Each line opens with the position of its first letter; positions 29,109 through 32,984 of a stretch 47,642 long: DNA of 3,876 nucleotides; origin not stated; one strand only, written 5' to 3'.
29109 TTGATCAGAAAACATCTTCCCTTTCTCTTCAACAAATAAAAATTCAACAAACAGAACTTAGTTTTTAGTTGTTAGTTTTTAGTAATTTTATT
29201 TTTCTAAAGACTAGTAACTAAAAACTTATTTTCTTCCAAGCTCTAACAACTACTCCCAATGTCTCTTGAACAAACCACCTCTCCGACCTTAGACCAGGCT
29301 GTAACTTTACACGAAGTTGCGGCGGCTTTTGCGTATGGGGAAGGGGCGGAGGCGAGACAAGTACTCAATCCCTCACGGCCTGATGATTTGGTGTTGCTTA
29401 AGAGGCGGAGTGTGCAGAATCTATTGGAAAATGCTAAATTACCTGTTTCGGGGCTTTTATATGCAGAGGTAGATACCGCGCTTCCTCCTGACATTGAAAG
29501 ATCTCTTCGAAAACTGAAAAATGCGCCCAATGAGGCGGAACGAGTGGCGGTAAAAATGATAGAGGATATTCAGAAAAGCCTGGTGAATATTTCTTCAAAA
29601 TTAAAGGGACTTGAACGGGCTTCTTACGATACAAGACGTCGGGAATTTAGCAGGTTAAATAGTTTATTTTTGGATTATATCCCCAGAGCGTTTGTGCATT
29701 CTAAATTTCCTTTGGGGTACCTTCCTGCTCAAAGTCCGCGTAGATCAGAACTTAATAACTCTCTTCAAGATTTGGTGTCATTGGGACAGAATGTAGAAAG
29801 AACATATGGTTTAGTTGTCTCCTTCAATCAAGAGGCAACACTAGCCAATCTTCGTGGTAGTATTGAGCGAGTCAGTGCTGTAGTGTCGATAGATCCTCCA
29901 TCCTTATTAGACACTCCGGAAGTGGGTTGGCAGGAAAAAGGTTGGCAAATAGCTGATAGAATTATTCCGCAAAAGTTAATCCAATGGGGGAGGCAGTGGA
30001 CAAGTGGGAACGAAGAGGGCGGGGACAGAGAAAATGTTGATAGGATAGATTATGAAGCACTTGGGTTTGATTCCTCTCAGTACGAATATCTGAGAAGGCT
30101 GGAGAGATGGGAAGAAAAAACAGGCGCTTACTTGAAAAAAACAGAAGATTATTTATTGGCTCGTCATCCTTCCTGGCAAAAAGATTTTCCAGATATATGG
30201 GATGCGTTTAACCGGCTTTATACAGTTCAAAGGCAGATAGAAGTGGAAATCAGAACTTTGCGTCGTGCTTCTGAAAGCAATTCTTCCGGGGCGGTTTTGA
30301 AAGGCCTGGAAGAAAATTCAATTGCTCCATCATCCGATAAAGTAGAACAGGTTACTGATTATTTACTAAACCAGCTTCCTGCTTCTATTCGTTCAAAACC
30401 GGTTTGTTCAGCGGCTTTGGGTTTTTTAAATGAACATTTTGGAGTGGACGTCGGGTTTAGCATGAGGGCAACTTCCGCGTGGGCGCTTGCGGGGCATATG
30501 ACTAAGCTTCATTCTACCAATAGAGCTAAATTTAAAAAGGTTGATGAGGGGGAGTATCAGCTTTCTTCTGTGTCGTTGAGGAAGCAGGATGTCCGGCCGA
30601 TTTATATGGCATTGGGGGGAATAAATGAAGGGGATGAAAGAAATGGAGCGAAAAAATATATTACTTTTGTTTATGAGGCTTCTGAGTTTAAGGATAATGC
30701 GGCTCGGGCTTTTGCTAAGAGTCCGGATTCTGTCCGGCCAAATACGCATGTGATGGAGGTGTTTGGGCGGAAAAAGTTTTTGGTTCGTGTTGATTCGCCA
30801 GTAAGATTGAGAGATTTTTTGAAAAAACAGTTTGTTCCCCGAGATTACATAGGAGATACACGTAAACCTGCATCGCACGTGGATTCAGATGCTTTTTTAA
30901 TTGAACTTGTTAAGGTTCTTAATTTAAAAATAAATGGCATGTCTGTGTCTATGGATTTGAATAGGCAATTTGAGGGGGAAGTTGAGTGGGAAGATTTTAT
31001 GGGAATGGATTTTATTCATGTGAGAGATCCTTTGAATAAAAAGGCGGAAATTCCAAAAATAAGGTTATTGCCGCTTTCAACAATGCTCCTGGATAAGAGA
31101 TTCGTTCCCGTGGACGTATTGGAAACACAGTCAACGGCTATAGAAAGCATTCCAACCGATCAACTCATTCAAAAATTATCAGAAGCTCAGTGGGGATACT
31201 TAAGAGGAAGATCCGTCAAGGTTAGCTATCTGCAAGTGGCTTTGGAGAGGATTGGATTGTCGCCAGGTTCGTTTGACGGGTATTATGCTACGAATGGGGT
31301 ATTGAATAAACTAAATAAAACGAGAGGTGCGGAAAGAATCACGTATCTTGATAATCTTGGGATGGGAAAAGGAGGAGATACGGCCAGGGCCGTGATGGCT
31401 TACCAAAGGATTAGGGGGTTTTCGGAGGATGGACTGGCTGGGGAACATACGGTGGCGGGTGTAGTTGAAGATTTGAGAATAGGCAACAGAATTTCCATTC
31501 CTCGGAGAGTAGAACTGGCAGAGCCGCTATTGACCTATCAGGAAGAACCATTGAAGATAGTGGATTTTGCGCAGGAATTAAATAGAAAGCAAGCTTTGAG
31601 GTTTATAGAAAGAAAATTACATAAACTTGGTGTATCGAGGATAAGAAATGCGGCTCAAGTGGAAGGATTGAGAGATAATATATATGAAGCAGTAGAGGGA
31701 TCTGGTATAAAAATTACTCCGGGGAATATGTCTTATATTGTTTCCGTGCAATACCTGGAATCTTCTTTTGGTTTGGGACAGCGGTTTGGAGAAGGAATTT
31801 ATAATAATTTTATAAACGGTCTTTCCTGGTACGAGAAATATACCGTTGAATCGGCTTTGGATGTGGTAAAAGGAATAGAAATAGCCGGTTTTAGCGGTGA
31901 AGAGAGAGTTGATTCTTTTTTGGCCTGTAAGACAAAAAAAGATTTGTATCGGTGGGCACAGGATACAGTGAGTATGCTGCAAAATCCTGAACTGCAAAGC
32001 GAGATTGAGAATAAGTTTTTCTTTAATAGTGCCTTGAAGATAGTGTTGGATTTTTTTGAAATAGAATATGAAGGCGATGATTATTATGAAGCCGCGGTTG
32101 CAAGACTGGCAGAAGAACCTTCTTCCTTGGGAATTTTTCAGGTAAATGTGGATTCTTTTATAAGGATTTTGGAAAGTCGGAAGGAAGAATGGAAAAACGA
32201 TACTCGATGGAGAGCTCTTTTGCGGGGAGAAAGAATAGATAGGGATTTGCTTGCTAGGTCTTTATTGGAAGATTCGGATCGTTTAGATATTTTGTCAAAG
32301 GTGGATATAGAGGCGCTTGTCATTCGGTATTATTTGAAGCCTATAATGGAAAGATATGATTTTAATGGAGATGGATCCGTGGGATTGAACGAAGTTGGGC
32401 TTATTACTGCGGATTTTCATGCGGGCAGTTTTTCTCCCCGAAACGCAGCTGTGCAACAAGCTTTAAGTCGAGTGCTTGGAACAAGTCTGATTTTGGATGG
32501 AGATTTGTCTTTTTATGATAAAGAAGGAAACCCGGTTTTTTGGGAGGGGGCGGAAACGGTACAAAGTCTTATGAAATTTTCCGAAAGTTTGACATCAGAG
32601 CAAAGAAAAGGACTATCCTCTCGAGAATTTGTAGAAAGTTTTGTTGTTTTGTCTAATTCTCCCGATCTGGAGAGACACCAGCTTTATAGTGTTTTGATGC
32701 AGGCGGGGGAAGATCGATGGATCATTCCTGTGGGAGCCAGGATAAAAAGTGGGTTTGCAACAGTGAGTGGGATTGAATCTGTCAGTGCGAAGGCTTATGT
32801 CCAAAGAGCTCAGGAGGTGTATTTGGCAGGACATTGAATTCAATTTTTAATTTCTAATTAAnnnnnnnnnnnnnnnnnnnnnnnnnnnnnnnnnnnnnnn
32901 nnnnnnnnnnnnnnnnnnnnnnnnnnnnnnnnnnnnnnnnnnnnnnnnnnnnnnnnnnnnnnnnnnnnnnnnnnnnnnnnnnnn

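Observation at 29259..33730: A novel roughly 300-aa N-terminal domain shared by two adjacent proteins with different peptidoglycan-directed C-termini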

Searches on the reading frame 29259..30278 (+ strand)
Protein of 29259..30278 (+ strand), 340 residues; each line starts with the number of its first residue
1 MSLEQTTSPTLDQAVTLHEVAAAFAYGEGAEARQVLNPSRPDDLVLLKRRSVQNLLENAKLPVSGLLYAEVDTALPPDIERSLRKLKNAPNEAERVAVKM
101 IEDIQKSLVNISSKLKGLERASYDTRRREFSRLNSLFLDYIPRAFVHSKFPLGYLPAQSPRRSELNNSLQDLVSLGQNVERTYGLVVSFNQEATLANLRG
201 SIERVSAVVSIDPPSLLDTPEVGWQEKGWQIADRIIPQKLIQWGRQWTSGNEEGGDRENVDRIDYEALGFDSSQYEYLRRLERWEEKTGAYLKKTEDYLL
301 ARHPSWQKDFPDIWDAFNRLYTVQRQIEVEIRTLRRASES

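Call 11: find_homologous_proteins(query=A1, max_evalue=0.001)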
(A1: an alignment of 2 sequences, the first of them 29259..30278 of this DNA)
Query A1 (2 sequences) (340 aa, profile of the alignment): 1 proteins with E <= 0.001 among 8000 candidates.
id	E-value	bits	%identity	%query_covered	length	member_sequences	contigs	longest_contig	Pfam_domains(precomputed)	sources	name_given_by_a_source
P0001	9.7e-65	237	50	16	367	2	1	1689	PF03734.20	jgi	-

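Call 16: find_related_loci(query=A1, collection=genome_contigs, flank=10000)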
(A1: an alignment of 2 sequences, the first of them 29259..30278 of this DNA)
Query A1 (340 aa) in genome_contigs; peptide patterns used: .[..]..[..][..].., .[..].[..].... (x = any residue, [..] = any of these).
86 stretches matched a pattern, but none encodes a relative of the query by tblastn (E <= 1e-3).

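Call 17: find_related_loci(query=A1, collection=metagenome_contigs, flank=10000)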
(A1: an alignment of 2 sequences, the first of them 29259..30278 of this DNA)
Query A1 (340 aa) in metagenome_contigs; peptide patterns used: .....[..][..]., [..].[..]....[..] (x = any residue, [..] = any of these).
600 stretches matched a pattern, but none encodes a relative of the query by tblastn (E <= 1e-3).

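Call 19: find_encoding_contigs(protein=P0001, flank=10000)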
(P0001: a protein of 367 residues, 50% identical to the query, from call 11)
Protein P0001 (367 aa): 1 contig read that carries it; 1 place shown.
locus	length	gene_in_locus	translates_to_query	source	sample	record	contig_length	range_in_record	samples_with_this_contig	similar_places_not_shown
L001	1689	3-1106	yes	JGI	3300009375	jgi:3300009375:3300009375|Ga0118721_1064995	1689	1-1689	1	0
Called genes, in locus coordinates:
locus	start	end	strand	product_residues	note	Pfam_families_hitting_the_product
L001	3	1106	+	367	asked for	PF03734:YkuD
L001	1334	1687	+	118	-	?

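Call 21: search_protein_representatives(alignment_id=A1)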
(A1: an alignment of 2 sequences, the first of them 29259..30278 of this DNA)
Query: 2 sequences, 353 profile positions. Proteins with E-value up to 0.001 (for the whole library): 3; up to 1e-10: 3; up to 1e-30: 2. The best 3 are listed.
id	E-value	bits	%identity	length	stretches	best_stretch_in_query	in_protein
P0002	2.2e-199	678.4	-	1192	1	1-349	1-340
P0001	3.1e-65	237.2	-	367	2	146-227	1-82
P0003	1.1e-11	61.1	-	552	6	83-129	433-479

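Call 23: find_encoding_contigs(protein=P0002, flank=10000, max_places=10)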
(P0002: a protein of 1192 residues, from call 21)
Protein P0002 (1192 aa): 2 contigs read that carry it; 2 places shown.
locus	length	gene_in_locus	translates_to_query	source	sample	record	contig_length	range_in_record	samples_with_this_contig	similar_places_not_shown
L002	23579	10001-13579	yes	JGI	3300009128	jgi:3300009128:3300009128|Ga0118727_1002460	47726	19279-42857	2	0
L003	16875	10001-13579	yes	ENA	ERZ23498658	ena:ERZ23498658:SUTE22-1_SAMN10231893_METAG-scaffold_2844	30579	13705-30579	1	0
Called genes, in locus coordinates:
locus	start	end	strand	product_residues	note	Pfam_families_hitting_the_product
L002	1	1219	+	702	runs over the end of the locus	PF01138:RNase_PH, PF03725:RNase_PH_C, PF03726:PNPase (weak), PF01138:RNase_PH, PF00013:KH_1, PF00575:S1, PF24685:OB_RRP5_4th (weak)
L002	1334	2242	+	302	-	PF00849:PseudoU_synth_2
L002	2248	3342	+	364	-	PF01926:MMR_HSR1, PF02421:FeoB_N (weak), PF06071:YchF-GTPase_C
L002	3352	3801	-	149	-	PF00383:dCMP_cyt_deam_1, PF14437:MafB19-deam (weak)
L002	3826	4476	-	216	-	PF06559:DCD_N (weak), PF22769:DCD, PF00692:dUTPase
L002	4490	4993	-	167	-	PF00186:DHFR_1, PF01872:RibD_C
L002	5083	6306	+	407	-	PF03952:Enolase_N, PF00113:Enolase_C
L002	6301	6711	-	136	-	-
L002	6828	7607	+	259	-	-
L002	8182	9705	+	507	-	-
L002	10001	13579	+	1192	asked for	PF07759:DUF1615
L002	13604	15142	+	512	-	PF03734:YkuD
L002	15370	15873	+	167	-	-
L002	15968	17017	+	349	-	-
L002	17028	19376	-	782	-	PF00932:LTD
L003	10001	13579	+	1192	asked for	PF07759:DUF1615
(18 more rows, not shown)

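Call 31: search_protein_families(library=pfam, proteins=[window:29259-30278:+], max_evalue=10)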
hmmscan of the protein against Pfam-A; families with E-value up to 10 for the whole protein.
window:29259-30278:+ (340 aa): 0 families

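Call 40: find_related_loci(query=A1, collection=viral_contigs, flank=10000)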
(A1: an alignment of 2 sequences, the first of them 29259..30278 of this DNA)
Query A1 (340 aa) in viral_contigs; peptide patterns used: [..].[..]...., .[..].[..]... (x = any residue, [..] = any of these).
600 stretches matched a pattern, but none encodes a relative of the query by tblastn (E <= 1e-3).

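Call 41: search_dna_similar(query=window:29259-30278:+, collection=phages, mode=protein, max_evalue=0.01)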
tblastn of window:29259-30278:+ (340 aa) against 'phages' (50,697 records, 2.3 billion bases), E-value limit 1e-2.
No match.

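Call 104: find_encoding_contigs(protein=P0006, flank=10000, max_places=10)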
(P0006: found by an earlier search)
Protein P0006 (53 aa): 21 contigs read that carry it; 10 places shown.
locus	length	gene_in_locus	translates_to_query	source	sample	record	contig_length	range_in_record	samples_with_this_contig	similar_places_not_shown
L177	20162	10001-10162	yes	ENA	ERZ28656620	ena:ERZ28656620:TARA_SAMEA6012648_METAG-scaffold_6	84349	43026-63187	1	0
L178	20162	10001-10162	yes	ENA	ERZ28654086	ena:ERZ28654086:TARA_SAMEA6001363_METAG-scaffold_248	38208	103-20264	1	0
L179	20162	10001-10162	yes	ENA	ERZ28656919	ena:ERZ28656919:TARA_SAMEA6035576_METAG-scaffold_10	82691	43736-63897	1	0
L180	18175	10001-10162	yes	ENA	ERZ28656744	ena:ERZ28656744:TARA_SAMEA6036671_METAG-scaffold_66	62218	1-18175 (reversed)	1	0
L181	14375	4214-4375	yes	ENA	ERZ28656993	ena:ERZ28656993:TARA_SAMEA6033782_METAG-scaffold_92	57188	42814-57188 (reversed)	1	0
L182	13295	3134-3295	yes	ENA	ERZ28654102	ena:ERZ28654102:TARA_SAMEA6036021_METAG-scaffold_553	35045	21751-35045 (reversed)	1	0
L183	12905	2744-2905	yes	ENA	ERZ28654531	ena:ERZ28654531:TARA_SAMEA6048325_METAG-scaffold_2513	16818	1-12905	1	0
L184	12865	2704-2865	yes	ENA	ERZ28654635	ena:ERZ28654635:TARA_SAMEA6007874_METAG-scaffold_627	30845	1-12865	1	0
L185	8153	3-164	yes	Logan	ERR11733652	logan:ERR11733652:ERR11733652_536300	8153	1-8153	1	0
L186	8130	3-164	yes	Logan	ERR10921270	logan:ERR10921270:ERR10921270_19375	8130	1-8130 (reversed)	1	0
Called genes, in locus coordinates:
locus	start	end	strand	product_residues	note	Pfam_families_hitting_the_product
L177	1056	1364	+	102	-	PF00168:C2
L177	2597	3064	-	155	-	PF01079:Hint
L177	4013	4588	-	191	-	-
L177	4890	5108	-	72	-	-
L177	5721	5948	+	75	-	-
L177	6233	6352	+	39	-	-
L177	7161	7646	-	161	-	-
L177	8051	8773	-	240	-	-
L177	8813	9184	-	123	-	-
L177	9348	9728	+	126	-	-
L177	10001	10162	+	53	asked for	-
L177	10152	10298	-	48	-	-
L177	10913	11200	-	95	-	-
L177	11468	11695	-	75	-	-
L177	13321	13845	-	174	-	-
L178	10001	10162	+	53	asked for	-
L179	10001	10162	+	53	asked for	-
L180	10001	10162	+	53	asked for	-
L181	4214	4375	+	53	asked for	-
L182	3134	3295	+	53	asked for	-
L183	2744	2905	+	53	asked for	-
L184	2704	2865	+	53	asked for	-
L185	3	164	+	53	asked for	?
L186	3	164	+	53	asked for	?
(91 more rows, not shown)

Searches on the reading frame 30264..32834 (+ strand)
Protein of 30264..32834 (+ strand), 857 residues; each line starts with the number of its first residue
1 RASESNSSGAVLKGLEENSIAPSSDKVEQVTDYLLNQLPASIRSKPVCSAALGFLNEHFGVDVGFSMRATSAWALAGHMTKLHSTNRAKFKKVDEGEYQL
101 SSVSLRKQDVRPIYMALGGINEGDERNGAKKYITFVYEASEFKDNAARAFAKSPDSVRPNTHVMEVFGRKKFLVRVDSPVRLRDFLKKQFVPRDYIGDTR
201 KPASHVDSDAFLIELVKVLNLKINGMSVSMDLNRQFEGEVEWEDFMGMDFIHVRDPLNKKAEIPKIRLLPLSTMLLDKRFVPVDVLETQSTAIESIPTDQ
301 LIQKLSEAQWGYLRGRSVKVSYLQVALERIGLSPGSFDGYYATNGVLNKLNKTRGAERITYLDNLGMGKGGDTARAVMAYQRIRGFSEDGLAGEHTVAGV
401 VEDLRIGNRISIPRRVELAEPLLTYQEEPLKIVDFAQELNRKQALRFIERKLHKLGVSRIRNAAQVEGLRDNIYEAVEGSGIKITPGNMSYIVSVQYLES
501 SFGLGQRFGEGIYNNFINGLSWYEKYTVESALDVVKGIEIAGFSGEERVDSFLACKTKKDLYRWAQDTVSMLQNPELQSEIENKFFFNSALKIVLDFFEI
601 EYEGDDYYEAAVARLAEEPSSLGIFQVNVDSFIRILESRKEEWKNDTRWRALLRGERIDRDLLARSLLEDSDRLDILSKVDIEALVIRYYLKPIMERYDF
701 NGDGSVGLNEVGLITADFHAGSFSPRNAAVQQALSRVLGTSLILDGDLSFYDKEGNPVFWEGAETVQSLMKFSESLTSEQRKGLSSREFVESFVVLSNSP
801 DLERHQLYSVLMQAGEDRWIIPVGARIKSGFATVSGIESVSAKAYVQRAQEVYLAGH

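Call 25: find_homologous_proteins(query=window:30264-32834:+, max_evalue=0.001)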
Query window:30264-32834:+ (857 aa): 1 proteins with E <= 0.001 among 8000 candidates.
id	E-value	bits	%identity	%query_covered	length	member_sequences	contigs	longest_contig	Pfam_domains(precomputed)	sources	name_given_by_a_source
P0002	0.0e+0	1906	100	100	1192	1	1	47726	PF07759.18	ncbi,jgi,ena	-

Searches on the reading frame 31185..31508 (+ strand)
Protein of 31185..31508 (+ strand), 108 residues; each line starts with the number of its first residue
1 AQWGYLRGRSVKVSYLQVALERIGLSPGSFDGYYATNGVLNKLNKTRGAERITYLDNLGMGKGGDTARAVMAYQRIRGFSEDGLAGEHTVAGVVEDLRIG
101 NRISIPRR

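Call 99: search_protein_families(library=pfam, proteins=[window:31185-31508:+], max_evalue=1)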
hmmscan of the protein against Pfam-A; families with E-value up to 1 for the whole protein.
seq(108 aa): 1 family
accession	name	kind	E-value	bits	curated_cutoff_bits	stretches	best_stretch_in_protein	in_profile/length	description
PF01471.23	PG_binding_1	-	8.8e-08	32.7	23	2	63-91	27-55/57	Putative peptidoglycan binding domain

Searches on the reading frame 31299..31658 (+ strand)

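Call 31: search_protein_families(library=pfam, proteins=[window:31299-31658:+], max_evalue=10)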
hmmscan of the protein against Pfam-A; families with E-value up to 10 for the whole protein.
window:31299-31658:+ (120 aa): 1 family
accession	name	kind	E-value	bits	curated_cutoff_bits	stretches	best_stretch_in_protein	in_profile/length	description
PF01471.23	PG_binding_1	-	0.00038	21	23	1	25-53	27-55/57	Putative peptidoglycan binding domain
